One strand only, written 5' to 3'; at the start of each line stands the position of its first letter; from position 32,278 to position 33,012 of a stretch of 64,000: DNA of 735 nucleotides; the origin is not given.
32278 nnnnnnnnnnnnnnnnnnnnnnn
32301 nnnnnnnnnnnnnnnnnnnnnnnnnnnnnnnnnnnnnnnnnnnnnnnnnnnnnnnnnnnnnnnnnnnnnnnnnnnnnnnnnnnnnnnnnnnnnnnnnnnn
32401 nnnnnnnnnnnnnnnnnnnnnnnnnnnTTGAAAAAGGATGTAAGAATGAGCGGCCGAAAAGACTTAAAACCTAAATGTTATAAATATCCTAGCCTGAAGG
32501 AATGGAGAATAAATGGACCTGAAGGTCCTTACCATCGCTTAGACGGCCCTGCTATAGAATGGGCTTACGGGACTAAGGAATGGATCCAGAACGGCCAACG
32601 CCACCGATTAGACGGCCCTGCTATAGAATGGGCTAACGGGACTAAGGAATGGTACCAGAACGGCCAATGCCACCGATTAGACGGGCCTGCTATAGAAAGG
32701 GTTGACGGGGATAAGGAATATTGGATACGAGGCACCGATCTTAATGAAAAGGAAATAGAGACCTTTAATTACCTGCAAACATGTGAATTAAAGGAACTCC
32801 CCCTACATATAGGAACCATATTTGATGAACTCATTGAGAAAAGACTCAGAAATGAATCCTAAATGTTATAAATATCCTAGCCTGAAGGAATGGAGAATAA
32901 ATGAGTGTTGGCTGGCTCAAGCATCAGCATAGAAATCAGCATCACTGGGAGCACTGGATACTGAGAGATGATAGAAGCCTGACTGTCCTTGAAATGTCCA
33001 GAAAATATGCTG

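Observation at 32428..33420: Compositionally foreign segment bounded by 46-bp perfect direct repeats and containing freshly expanded 69-bp tandem repeats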

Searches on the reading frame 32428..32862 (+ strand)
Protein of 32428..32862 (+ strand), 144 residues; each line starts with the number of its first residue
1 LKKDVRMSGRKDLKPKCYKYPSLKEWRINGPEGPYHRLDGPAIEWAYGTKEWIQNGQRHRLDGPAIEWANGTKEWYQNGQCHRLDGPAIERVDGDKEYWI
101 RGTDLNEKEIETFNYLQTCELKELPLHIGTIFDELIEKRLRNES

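Call 7: search_protein_families(library=pfam, proteins=[window:32428-32862:+], max_evalue=1)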
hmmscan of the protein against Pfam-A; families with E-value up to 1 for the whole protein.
window:32428-32862:+ (144 aa): 0 families

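Call 9: search_dna_similar(query=window:32428-32862:+, collection=phages, mode=protein, max_rows=25)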
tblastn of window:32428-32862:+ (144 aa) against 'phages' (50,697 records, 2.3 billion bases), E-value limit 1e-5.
Records with a match: 5; places in all: 5; records where one place covers at least 80% of the query: 0.
Best place of each record, by identity: <60% 5.
By first word of the organism name: Celeribacter 2; Agrobacterium 2; uncultured 1.
By host as written in the record: Celeribacter sp. IMCC12053 2; Agrobacterium tumefaciens C58 2; - 1.
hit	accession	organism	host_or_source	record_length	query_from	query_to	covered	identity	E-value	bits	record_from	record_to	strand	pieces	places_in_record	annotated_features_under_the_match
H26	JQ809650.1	Celeribacter phage P12053L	Celeribacter sp. IMCC12053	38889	22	109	61%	50.0%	2e-16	80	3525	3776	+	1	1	hypothetical protein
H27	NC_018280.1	Celeribacter phage P12053L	Celeribacter sp. IMCC12053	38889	22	109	61%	50.0%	2e-16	80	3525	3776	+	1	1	hypothetical protein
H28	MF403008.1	Agrobacterium phage Atu_ph07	Agrobacterium tumefaciens C58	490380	20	108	62%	36.0%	1e-7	55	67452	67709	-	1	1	hypothetical protein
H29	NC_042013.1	Agrobacterium phage Atu_ph07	Agrobacterium tumefaciens C58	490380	20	108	62%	36.0%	1e-7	55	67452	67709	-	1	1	hypothetical protein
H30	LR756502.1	uncultured phage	metagenomic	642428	38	102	45%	44.8%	2e-8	57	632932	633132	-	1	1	record has no annotation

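Call 15: find_encoding_contigs(protein=window:32446-32862:+, flank=6000, max_places=10)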
Protein window:32446-32862:+ (138 aa): no gene with exactly this product is on record in the collection.

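Call 22: find_homologous_proteins(query=window:32446-32862:+)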
Query window:32446-32862:+ (138 aa): 7124 proteins with E <= 0.001 among 8000 candidates; the best 120 are listed.
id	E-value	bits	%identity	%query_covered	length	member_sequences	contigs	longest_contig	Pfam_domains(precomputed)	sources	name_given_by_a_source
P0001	1.7e-93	328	100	100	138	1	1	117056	-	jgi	jgi:hypothetical protein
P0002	1.5e-83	296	50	84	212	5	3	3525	-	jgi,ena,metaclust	metaclust:\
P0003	1.1e-77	277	51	67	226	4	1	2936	PF20530.4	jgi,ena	-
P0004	7.5e-69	248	55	67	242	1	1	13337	PF20530.4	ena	-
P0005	9.2e-62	225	59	57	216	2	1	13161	PF20530.4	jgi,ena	-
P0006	9.7e-62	225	63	49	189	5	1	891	-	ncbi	-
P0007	1.4e-58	215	45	83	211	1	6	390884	-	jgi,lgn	-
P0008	2.1e-58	214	48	72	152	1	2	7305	-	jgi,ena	jgi:hypothetical protein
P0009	2.6e-58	214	54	51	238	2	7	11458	-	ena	-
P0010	7.1e-57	209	69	51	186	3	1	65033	PF20530.4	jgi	jgi:hypothetical protein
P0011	4.7e-56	207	58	51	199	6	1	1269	-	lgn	-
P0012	6.1e-56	206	50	64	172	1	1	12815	PF20530.4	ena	-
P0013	3.2e-55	204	62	57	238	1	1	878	-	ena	-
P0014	2.1e-54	201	44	72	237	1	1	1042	PF20530.4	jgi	-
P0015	3.8e-54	201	68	61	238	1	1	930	PF24703.3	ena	-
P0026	8.9e-50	186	46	86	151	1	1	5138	PF20530.4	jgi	jgi:hypothetical protein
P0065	2.4e-44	169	55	72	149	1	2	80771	-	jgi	jgi:hypothetical protein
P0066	2.6e-44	169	46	84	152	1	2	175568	-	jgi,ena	jgi:hypothetical protein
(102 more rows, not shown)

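Call 23: find_encoding_contigs(protein=P0001, flank=10000, max_places=10)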
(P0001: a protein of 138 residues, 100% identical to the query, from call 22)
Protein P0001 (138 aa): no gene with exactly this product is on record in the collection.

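Call 27: search_protein_families(library=phrogs, proteins=[window:32446-32862:+], max_evalue=0.001)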
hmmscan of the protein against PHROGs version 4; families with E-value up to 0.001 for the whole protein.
window:32446-32862:+ (138 aa): 0 families

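Call 28: search_protein_families(library=pfam, proteins=[P0003, P0015], max_evalue=0.01)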
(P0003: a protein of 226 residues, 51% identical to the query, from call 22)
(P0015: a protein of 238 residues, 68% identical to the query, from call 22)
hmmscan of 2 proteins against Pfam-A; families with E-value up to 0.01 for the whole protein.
P0003 (226 aa): 1 family
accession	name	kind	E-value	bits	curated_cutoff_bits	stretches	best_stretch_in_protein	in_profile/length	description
PF20530.3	DUF6745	-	1.8e-05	24.5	27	0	164-222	62-117/206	Domain of unknown function (DUF6745)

P0015 (238 aa): 1 family
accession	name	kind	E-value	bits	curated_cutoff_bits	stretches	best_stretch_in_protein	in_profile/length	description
PF24703.2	DUF7666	-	5.1e-28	97.9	27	1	1-92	1-94/95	Domain of unknown function (DUF7666)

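Call 53: search_protein_families(library=pfam, proteins=[window:32446-32862:+, P0002, P0026, P0007], max_evalue=10)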
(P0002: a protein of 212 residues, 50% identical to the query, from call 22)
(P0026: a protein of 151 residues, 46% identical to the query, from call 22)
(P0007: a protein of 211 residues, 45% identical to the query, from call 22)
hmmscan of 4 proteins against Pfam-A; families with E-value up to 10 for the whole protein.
window:32446-32862:+ (138 aa): 0 families

P0002 (212 aa): 5 families
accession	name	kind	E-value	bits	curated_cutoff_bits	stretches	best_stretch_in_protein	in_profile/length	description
PF20530.3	DUF6745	-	0.00029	20.6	27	1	88-105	63-80/206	Domain of unknown function (DUF6745)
PF09851.14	SHOCT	-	0.036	14.2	27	1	162-173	13-24/28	Short C-terminal domain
PF16458.10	Beta-prism_lec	-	0.074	13.7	25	0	103-132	91-120/131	Beta-prism lectin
PF16378.10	DUF4988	-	0.21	11.8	30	1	55-92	54-93/183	Domain of unknown function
PF14619.11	SnAC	-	2.4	9.2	27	1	136-170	38-72/72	Snf2-ATP coupling, chromatin remodelling complex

P0026 (151 aa): 3 families
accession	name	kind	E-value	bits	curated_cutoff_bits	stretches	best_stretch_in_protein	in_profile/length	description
PF20530.3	DUF6745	-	2.6e-06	27.3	27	2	23-38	65-80/206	Domain of unknown function (DUF6745)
PF07202.18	Tcp10_C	-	0.0039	17.3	36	0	5-16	14-25/35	T-complex protein 10 C-terminus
PF23163.1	CSD_RNase_II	-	3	8.4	24.3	0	78-89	20-31/60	CSD-like barrel domain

P0007 (211 aa): 1 family
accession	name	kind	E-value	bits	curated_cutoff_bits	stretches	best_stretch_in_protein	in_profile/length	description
PF20530.3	DUF6745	-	0.0011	18.7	27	0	102-118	64-80/206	Domain of unknown function (DUF6745)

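Call 54: search_protein_families(library=ncbifam, proteins=[window:32446-32862:+, P0002, P0026], max_evalue=10)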
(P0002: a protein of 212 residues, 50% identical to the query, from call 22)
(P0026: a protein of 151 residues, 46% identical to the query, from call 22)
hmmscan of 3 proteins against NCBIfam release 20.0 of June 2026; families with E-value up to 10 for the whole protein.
window:32446-32862:+ (138 aa): 0 families

P0002 (212 aa): 2 families
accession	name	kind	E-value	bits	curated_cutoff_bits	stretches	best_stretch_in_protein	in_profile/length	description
NF045720.1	rubredox_RCKP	subfamily_domain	0.057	13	45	1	197-207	8-18/34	RCKP-type rubredoxin-like domain-containing protein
NF008518.1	PRK11443.1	equivalog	0.065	13.2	124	2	30-70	23-63/124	lipoprotein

P0026 (151 aa): 0 families

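Call 55: search_solved_structures(query=window:32446-32862:+, max_evalue=10, show_alignments=2)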
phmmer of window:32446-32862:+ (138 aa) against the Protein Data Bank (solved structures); distinct sequences matched with E-value up to 10: 0.

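Call 69: predict_structure(alignment_id=A1)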
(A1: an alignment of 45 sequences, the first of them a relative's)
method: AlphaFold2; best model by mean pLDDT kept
length: 138 residues; sequences in the alignment: 45
mean_pLDDT: 88.4   pTM: 0.72
mean pLDDT of the five models: 88.4, 86.3, 85.5, 83.7, 78.9
residues with pLDDT >= 90: 89; 70-90: 40; 50-70: 5; < 50: 4
segments of 3 or more residues with pLDDT < 50: 1-3
pLDDT, mean of each block of 10 residues (from residue 1): 59 94 92 93 95 94 98 93 98 95 91 81 75 79
secondary structure, 60 per line:
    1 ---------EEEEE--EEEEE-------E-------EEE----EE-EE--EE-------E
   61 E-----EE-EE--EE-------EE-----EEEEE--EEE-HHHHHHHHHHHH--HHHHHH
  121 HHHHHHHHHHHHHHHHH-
elements in order: E10-14 E17-21 E37-39 E90-94 E97-99 H101-112 H115-137

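Call 71: fold_search(model_id=the predicted structure, library=pdb)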
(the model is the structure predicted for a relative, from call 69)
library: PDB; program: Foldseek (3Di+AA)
matches with E <= 10: 76; with E <= 0.001: 0
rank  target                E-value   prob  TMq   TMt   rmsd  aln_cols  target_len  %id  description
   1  6t4r_AAA              4.4e-02  0.92  0.36  0.26   4.6        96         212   16  Crystal structure of Trypanosoma brucei Morn1 (released 2020-11-18)
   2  7sqc_7D               6.0e-02  0.84  0.36  0.45   5.3       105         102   13  Ciliary C1 central pair apparatus isolated from Chlamydomonas reinhardtii (released 2022-04-13)
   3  7rxe                  1.1e-01  0.54  0.25  0.13   8.2        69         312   12  Crystal structure of junctophilin-2 (released 2022-02-23)
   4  9ijj_3Q               1.1e-01  0.35  0.26  0.27   6.5       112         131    9  In situ structure of the central apparatus in mouse sperm axoneme. (released 2025-06-04)
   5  7sqc_7L               1.4e-01  0.69  0.35  0.40   5.6       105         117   14  Ciliary C1 central pair apparatus isolated from Chlamydomonas reinhardtii (released 2022-04-13)
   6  7rw4                  1.5e-01  0.30  0.23  0.12   7.1        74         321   16  Crystal structure of junctophilin-1 (released 2022-02-23)
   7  9uo9                  1.8e-01  0.12  0.21  0.15   9.1       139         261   14  Structure of mouse Junctophilin-2 (released 2026-01-21)
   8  9e5c_4y               2.5e-01  0.30  0.29  0.08   7.8       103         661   20  Cryo-EM structure of 96 nm repeat of microtubule doublet from T. brucei flagellum (released 2025-03-12)
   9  9y6s_8a               6.8e-01  0.14  0.31  0.10   9.2       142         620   16  96-nm repeat of the Leishmania tarentolae doublet microtubule (released 2025-12-17)
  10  6nhk_A                9.4e-01  0.06  0.19  0.08  17.5       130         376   13  Mortalin nucleotide binding domain in the ADP-bound state (released 2019-04-17)
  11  7n46                  9.4e-01  0.05  0.18  0.08  17.3       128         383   10  ADP-binding state of the nucleotide-binding domain of Hsp70 DnaK (released 2023-07-05)
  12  9y6s_8G               9.4e-01  0.04  0.17  0.06  14.2       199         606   10  96-nm repeat of the Leishmania tarentolae doublet microtubule (released 2025-12-17)
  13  9e5c_1m               1.0e+00  0.04  0.18  0.08  17.6       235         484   10  Cryo-EM structure of 96 nm repeat of microtubule doublet from T. brucei flagellum (released 2025-03-12)
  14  4kbo                  1.3e+00  0.04  0.19  0.09  17.5       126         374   13  Crystal structure of the human Mortalin (GRP75) ATPase domain in the apo form (released 2014-04-02)
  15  6lnw_A                2.0e+00  0.07  0.28  0.10  11.4       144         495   17  Crystal structure of accessory secretory protein 1,2 and 3 in Streptococcus pneumoniae (released 2020-02-26)
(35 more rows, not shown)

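Call 77: find_encoding_contigs(protein=P0010, flank=5000, max_places=2)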
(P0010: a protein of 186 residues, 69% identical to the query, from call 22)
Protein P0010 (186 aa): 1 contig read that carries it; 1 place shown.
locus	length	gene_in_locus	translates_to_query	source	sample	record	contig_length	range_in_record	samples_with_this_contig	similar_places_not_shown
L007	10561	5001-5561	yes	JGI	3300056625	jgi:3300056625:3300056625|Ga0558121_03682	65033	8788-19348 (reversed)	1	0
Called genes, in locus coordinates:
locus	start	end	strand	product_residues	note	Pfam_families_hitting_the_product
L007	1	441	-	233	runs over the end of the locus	PF18909:dGTP_diPhyd_N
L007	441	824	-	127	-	-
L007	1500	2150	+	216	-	-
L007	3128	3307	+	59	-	-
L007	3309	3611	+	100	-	-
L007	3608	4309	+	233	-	-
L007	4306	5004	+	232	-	-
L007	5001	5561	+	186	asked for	PF20530:DUF6745 (faint)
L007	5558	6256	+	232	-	-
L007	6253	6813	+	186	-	PF20530:DUF6745 (faint)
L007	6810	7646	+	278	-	-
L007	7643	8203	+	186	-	PF20530:DUF6745 (faint)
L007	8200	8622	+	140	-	-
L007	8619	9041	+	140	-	-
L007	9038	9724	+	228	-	-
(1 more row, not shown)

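Call 78: find_encoding_contigs(protein=P0065, flank=5000, max_places=2)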
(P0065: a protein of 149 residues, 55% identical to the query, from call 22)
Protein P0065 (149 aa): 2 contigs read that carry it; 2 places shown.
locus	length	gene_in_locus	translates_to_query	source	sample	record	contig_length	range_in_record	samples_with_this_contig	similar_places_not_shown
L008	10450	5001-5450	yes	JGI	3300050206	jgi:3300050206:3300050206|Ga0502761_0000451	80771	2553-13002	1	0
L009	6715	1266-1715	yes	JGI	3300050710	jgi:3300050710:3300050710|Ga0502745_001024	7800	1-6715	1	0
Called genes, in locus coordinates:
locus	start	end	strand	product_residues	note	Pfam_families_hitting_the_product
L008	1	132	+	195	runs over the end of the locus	-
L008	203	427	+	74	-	-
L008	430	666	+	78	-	-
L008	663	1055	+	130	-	-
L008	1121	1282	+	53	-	-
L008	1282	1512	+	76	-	PF13619:KTSC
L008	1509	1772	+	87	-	-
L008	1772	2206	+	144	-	-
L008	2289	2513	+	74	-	-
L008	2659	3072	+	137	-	-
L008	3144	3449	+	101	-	-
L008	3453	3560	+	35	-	-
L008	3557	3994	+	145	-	-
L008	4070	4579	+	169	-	-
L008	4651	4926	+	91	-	-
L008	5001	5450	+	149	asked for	-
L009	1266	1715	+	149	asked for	-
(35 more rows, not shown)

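Call 79: find_encoding_contigs(protein=P0066, flank=5000, max_places=2)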
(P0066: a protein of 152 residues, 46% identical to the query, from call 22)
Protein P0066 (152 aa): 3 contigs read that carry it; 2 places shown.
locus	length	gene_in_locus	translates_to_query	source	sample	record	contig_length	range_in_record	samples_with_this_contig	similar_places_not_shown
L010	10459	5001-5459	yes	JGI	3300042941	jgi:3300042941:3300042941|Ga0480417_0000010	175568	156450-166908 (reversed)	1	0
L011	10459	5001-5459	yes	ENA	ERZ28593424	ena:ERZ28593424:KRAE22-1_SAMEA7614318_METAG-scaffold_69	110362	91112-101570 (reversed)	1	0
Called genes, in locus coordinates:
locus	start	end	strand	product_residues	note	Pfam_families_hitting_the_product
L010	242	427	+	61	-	-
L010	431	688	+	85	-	-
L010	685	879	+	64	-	-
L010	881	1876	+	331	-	PF21189:PHA02142, PF09414:RNA_ligase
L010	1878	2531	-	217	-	PF07460:NUMOD3 (faint)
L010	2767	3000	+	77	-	-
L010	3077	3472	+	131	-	-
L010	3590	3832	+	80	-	-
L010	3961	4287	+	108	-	-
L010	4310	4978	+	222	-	-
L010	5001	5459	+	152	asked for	-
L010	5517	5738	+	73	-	-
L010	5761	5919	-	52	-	-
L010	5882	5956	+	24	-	-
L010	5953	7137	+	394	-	PF01139:RtcB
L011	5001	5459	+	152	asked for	-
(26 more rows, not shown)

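Call 88: list_cluster_members(proteins=[P0001, P0121])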
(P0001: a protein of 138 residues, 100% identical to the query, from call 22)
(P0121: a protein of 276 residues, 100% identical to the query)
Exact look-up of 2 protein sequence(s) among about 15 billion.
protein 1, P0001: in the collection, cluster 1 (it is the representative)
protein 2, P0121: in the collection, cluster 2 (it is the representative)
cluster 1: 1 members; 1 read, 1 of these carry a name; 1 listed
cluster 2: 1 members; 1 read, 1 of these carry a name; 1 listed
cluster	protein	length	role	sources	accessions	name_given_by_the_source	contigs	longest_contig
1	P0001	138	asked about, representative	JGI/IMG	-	hypothetical protein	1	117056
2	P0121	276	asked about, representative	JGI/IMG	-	regulator of protease activity HflC (stomatin/prohibitin superfamily)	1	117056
